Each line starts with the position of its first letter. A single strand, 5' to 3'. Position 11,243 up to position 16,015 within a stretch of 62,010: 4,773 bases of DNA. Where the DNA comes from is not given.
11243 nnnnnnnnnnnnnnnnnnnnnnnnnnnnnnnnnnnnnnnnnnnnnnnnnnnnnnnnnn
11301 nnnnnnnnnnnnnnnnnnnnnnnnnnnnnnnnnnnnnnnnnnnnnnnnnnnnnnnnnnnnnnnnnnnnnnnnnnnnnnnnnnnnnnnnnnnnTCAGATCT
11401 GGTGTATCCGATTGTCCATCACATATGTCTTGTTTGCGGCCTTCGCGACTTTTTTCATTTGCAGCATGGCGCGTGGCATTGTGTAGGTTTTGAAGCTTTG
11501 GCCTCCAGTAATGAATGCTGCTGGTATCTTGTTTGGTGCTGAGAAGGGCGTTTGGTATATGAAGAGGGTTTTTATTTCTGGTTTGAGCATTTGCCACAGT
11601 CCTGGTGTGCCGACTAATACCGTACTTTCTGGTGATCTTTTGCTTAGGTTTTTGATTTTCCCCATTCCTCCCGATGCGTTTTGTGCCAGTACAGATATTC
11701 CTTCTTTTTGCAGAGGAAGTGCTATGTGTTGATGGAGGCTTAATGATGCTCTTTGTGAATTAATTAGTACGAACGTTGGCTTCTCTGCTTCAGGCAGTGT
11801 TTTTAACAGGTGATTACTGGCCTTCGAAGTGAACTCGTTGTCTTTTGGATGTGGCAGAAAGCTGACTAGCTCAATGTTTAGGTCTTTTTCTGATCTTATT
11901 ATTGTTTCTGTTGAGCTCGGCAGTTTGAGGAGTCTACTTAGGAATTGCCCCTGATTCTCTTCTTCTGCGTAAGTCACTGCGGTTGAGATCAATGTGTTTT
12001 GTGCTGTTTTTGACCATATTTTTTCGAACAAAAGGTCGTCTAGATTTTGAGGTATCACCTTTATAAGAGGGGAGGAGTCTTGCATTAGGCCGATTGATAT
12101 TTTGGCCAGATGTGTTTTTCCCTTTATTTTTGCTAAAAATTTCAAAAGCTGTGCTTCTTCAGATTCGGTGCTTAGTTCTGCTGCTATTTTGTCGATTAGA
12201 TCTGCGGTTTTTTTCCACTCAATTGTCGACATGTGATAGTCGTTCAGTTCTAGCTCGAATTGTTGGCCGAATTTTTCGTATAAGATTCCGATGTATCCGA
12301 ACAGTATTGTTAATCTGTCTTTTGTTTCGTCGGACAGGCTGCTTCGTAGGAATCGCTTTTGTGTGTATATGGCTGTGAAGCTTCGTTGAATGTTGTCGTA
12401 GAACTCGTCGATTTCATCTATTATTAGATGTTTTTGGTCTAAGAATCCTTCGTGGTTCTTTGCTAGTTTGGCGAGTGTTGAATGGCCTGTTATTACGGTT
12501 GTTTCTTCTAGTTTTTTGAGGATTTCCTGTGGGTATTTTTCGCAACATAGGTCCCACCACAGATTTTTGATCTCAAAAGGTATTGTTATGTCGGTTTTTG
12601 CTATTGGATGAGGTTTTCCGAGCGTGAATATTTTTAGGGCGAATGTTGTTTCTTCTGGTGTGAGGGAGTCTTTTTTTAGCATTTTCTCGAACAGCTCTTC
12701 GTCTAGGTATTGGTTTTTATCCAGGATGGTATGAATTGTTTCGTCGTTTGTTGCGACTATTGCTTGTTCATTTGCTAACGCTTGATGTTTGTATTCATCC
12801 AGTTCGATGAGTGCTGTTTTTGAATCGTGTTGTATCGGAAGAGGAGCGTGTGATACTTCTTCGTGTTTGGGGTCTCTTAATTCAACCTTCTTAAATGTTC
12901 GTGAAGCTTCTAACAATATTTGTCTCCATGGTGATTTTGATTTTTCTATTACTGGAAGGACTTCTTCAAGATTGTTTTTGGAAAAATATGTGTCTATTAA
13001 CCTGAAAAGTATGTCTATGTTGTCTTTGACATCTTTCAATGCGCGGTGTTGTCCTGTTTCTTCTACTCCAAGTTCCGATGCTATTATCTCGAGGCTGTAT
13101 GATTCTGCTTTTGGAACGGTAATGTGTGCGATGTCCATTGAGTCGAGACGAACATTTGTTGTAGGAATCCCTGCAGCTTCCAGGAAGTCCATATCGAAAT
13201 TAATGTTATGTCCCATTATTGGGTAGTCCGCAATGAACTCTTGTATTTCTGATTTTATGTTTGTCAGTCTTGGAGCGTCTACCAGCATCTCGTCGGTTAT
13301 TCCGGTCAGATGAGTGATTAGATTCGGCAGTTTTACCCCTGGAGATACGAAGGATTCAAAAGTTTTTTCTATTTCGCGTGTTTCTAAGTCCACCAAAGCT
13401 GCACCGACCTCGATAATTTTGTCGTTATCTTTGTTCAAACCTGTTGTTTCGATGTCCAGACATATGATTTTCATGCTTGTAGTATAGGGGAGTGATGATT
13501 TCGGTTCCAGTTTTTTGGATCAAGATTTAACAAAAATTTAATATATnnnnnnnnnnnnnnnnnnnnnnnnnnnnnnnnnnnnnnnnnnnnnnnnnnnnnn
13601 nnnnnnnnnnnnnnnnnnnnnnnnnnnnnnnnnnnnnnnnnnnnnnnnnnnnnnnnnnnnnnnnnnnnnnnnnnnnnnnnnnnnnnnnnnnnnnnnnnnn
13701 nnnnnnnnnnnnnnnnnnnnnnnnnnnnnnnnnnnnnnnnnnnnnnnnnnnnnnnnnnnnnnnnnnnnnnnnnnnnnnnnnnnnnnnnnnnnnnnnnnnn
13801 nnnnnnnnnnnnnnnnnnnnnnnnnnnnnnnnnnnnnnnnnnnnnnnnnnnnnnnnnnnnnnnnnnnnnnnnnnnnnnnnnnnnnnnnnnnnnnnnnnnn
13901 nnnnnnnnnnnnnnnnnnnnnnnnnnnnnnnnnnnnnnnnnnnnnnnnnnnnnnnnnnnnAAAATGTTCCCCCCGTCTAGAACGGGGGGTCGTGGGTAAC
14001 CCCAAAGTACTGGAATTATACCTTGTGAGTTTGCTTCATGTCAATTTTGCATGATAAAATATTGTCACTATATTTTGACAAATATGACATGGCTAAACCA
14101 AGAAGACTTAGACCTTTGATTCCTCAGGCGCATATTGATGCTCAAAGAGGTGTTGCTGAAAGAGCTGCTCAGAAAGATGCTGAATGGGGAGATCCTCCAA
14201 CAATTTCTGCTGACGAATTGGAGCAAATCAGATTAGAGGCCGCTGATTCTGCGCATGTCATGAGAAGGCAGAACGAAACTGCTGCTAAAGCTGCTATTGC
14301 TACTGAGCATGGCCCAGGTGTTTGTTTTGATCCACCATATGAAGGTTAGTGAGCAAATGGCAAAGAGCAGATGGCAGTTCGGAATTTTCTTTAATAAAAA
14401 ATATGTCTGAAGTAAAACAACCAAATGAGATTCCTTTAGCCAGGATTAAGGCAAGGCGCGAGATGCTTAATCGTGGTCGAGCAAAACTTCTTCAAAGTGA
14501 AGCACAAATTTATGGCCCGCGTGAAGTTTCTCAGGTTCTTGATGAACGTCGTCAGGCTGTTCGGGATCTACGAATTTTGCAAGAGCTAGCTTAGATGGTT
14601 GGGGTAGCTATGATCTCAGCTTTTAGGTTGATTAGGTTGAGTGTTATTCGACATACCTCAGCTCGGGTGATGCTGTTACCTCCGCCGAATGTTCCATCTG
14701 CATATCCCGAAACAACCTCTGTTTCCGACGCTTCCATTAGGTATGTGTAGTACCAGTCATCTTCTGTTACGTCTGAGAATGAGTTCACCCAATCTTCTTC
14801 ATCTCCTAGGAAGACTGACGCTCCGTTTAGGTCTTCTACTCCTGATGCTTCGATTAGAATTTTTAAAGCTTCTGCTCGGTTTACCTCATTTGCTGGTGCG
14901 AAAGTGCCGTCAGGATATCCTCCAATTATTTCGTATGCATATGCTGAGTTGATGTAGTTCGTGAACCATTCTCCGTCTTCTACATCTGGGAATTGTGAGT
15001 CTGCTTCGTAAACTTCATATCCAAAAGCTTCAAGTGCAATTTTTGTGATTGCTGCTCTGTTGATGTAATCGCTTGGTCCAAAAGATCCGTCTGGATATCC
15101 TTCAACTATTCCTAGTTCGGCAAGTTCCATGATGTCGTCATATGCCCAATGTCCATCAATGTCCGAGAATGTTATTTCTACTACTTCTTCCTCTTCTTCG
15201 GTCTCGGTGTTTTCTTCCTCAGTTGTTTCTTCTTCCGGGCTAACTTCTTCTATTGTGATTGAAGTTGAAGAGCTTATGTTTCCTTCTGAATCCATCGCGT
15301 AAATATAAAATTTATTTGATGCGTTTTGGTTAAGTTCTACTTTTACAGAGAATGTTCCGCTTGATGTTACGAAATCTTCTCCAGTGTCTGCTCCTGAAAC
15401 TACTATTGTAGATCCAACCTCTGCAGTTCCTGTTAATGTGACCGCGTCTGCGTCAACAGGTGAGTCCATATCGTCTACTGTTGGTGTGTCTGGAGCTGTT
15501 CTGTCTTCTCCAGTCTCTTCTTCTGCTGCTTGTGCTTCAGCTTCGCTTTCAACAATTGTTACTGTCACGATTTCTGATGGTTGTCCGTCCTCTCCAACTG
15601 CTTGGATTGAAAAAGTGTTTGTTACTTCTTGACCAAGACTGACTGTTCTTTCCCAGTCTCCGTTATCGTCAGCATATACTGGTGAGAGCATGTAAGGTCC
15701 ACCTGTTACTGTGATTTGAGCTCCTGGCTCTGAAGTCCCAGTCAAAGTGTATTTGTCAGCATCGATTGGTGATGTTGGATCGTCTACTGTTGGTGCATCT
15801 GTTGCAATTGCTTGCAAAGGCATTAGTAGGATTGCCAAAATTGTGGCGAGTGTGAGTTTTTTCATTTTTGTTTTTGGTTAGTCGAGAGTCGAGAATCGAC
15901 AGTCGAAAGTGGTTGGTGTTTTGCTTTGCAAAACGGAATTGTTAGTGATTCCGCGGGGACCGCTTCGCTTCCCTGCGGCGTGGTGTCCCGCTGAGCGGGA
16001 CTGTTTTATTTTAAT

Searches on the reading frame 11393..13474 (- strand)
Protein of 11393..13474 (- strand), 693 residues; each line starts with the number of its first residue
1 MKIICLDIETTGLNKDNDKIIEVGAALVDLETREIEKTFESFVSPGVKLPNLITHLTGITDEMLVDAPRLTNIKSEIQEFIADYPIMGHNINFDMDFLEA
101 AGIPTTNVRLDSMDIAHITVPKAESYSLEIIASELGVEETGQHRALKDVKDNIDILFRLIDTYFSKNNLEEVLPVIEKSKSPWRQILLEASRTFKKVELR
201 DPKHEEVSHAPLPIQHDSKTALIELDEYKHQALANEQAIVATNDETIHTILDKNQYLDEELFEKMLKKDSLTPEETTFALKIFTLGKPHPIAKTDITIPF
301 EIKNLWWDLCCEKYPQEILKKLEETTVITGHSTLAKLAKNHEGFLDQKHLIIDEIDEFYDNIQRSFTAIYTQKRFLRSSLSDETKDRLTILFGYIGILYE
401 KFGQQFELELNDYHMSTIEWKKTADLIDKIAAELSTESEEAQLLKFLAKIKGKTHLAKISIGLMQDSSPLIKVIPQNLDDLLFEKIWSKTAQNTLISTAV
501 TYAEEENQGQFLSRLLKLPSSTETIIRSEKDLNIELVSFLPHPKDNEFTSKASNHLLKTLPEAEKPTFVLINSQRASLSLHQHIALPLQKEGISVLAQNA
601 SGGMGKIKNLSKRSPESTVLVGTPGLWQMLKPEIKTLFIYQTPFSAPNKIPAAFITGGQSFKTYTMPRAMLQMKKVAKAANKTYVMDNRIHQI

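Call 13: search_protein_families(library=pfam, proteins=[window:11393-13474:-], max_evalue=0.001)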
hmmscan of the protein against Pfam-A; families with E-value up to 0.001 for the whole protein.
window:11393-13474:- (693 aa): 3 families
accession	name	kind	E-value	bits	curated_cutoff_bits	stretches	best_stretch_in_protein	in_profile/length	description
PF00929.31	RNase_T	-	1.7e-27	97.4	24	1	4-155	1-163/164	Exonuclease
PF13482.12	RNase_H_2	-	4.8e-06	27.1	22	1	4-140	1-118/165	RNase_H superfamily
PF16473.11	Rv2179c-like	-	1.5e-05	25.2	27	1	4-155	3-172/177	3'-5' exoribonuclease Rv2179c-like domain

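Call 26: search_protein_families(library=ncbifam, proteins=[window:11393-13474:-], max_evalue=0.001)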
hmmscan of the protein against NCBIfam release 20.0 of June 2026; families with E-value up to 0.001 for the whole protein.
window:11393-13474:- (693 aa): 29 families (the best 25 are shown)
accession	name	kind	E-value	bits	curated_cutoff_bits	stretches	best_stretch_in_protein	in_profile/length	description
TIGR01407.1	dinG_rel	hypoth_equivalog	2.5e-38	131.9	547.7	2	5-161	4-163/889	putative DnaQ family exonuclease/DinG family helicase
NF005981.0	PRK08074.1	equivalog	8.6e-35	120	789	1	3-192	5-200/931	ATP-dependent DNA helicase DinG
NF001688.0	PRK00448.1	equivalog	8.4e-32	109.7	873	1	4-172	426-596/1445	PolC-type DNA polymerase III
NF005906.0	PRK07883.1-4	equivalog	7e-31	107.2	495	1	5-173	10-181/563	DEDD exonuclease domain-containing protein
TIGR01405.1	polC_Gram_pos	equivalog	4.9e-30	104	1043.45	1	4-167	192-358/1211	DNA polymerase III subunit alpha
NF005569.0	PRK07246.1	equivalog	8e-30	103.8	794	2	3-173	9-182/820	bifunctional DnaQ family exonuclease/ATP-dependent helicase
NF005907.0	PRK07883.1-5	equivalog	5.8e-28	97.6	454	1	3-162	30-194/584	DEDD exonuclease domain-containing protein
NF005905.0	PRK07883.1-3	equivalog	3.5e-27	95.2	508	1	4-162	27-190/581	DEDD exonuclease domain-containing protein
NF005289.0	PRK06807.1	equivalog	1.4e-26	93.5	335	1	4-150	11-159/313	3'-5' exonuclease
NF006316.0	PRK08517.1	equivalog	1.4e-26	93.4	247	1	5-149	74-219/270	3'-5' exonuclease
NF004964.0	PRK06310.1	equivalog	7.8e-26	91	236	1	2-173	8-184/250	DNA polymerase III subunit epsilon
NF005836.0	PRK07740.1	equivalog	1.3e-22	80.4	261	1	2-155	60-218/244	hypothetical protein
TIGR00573.1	dnaq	subfamily_domain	5.1e-22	78.4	71.5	1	5-102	11-106/217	exonuclease, DNA polymerase III, epsilon subunit family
NF005904.0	PRK07883.1-2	equivalog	9.3e-21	73.7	969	1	4-162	33-196/584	DEDD exonuclease domain-containing protein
NF006615.0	PRK09182.1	subfamily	7.7e-20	70.8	207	1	4-161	53-212/307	3'-5' exonuclease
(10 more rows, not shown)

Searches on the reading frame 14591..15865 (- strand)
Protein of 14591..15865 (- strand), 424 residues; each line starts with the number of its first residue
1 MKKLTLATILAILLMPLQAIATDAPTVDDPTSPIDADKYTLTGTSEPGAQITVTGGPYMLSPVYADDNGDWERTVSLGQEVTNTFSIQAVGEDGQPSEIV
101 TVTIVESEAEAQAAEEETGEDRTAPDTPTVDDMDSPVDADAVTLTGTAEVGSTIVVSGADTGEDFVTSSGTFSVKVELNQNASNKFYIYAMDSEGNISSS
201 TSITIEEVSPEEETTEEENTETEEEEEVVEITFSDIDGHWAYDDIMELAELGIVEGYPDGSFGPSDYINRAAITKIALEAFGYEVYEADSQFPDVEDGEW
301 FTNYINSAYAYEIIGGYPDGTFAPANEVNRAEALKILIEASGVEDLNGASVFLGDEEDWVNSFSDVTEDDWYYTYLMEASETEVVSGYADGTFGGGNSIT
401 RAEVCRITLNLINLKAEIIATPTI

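Call 13: search_protein_families(library=pfam, proteins=[window:14591-15865:-], max_evalue=0.001)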
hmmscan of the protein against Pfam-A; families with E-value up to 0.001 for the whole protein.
window:14591-15865:- (424 aa): 2 families
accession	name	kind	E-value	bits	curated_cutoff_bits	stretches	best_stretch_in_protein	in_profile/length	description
PF00395.25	SLH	-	8.5e-43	144.5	20.8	3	232-271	1-41/44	S-layer homology domain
PF17936.7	Big_6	-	6.8e-21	74.7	27.6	2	124-205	1-81/83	Bacterial Ig domain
